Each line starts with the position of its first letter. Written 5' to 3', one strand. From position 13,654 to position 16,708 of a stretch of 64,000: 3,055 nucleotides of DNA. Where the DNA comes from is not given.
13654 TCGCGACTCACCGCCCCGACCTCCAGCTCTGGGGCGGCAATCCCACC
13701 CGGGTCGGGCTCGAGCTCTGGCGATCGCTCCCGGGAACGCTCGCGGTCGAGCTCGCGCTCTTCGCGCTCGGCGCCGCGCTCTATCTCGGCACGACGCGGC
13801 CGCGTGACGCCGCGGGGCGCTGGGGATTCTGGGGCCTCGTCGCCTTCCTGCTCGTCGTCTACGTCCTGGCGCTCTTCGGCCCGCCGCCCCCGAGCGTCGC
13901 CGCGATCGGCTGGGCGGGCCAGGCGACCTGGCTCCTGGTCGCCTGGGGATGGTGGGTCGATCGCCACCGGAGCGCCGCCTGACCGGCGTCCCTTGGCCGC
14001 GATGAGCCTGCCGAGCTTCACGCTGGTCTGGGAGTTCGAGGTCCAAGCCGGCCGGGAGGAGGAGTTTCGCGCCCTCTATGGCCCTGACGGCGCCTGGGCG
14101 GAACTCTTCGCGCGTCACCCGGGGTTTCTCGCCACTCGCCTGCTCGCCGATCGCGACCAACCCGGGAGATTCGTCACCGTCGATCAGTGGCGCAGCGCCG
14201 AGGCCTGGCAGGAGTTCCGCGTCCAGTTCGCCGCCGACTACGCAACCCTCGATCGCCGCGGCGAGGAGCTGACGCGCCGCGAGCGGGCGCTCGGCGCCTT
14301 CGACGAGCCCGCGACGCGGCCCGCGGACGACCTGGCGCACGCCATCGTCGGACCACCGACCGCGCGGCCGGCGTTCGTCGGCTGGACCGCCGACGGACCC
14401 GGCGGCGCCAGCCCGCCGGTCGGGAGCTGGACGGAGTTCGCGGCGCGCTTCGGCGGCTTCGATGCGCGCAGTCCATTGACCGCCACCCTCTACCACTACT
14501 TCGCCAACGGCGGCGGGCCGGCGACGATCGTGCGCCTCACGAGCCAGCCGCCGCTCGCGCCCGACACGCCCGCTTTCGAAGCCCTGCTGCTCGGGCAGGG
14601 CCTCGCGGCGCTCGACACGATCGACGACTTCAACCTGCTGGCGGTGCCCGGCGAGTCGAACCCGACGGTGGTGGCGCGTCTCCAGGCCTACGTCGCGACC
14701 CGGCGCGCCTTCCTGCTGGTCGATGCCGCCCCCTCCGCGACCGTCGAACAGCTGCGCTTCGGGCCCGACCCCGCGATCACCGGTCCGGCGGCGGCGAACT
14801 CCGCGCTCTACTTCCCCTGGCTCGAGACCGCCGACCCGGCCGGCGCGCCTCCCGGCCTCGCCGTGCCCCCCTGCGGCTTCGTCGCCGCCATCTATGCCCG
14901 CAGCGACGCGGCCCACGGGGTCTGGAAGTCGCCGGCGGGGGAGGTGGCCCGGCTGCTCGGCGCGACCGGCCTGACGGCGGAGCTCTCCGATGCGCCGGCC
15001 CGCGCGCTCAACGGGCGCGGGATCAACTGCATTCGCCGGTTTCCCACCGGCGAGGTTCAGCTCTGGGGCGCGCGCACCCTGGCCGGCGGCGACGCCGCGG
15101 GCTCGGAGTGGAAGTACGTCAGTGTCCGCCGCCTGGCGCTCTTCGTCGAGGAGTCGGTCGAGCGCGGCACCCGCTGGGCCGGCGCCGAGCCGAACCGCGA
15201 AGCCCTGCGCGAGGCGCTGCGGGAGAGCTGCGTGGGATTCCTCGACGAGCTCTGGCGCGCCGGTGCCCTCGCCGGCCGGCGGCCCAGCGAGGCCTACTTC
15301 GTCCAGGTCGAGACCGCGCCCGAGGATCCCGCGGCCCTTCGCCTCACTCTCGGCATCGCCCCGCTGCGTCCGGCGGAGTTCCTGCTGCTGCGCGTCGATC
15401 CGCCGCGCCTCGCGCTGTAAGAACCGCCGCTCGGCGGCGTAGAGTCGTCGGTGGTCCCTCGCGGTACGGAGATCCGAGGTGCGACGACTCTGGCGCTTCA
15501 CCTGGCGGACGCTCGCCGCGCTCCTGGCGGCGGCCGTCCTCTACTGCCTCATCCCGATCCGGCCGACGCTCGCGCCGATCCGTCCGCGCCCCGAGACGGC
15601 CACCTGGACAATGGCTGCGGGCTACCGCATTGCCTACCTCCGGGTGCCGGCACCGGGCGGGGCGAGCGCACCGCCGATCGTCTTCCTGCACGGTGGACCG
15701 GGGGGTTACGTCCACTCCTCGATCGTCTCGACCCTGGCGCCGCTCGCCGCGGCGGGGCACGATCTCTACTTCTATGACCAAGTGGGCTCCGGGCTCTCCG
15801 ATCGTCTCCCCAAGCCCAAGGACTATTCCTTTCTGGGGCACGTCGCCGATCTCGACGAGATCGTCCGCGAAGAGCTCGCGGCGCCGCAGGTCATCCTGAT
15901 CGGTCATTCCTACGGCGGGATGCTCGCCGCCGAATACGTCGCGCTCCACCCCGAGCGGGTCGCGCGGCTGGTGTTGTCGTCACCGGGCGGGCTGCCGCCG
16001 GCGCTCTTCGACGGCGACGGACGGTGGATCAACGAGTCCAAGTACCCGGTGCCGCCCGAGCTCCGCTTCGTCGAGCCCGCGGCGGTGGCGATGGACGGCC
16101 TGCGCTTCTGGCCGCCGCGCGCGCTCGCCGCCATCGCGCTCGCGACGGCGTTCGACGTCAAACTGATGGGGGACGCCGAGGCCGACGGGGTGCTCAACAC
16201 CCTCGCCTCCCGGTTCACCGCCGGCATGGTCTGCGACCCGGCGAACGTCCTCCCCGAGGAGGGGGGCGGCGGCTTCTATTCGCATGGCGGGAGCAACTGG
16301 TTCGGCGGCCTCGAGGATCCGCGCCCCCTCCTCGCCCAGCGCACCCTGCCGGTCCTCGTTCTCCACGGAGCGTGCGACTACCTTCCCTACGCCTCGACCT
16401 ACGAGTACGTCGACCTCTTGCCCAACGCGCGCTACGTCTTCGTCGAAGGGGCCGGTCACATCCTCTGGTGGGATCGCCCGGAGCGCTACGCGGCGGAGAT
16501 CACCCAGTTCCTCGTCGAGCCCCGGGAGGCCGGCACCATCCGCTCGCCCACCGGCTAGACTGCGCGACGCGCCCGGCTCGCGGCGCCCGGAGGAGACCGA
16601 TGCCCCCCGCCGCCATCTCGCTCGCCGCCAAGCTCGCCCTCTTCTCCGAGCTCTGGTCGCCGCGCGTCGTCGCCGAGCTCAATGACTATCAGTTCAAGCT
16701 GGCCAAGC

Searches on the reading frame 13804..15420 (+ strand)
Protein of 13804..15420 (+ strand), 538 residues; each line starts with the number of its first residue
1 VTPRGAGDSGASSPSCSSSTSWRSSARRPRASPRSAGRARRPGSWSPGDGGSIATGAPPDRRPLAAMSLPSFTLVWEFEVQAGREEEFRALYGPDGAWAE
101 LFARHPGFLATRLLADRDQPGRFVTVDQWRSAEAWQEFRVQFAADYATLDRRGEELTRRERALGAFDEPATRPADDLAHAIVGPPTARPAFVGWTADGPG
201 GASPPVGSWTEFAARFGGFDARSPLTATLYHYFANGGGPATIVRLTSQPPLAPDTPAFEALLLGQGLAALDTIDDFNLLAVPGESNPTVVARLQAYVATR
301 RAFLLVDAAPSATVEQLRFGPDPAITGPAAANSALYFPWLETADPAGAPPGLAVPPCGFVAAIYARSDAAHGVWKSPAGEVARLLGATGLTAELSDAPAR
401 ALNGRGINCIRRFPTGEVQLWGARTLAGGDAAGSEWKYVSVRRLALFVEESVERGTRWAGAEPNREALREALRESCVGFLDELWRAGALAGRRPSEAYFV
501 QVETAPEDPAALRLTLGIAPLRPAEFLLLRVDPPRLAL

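Call 30: search_protein_families(library=pfam, proteins=[window:13804-15420:+], max_evalue=0.0001)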
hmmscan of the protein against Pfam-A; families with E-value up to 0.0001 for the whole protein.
window:13804-15420:+ (538 aa): 3 families
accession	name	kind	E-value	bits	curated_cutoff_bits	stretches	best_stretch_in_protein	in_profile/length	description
PF04984.19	Phage_sheath_1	-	8e-14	52.2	31.4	1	268-426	10-168/168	Phage tail sheath protein subtilisin-like domain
PF17482.7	Phage_sheath_1C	-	5.3e-11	42.9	26.9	1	433-531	3-101/104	Phage tail sheath C-terminal domain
PF03992.22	ABM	-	6.7e-10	39.4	23.1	1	72-139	2-67/78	Antibiotic biosynthesis monooxygenase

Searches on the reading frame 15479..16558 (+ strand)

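Call 30: search_protein_families(library=pfam, proteins=[window:15479-16558:+], max_evalue=0.0001)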
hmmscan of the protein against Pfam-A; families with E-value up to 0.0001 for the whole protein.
window:15479-16558:+ (359 aa): 4 families
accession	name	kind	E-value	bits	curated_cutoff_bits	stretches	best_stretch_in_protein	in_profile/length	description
PF00561.26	Abhydrolase_1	-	3e-31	109.4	25.8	1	65-172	1-103/245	alpha/beta hydrolase fold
PF12697.13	Abhydrolase_6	-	8e-21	76.1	26.3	1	67-339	1-216/217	Alpha/beta hydrolase family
PF12146.15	Hydrolase_4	-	7.6e-17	61.8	27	1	76-172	13-112/239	Serine aminopeptidase, S33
PF07819.20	PGAP1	-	4.4e-06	27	24.3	1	135-182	90-141/233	PGAP1-like alpha/beta domain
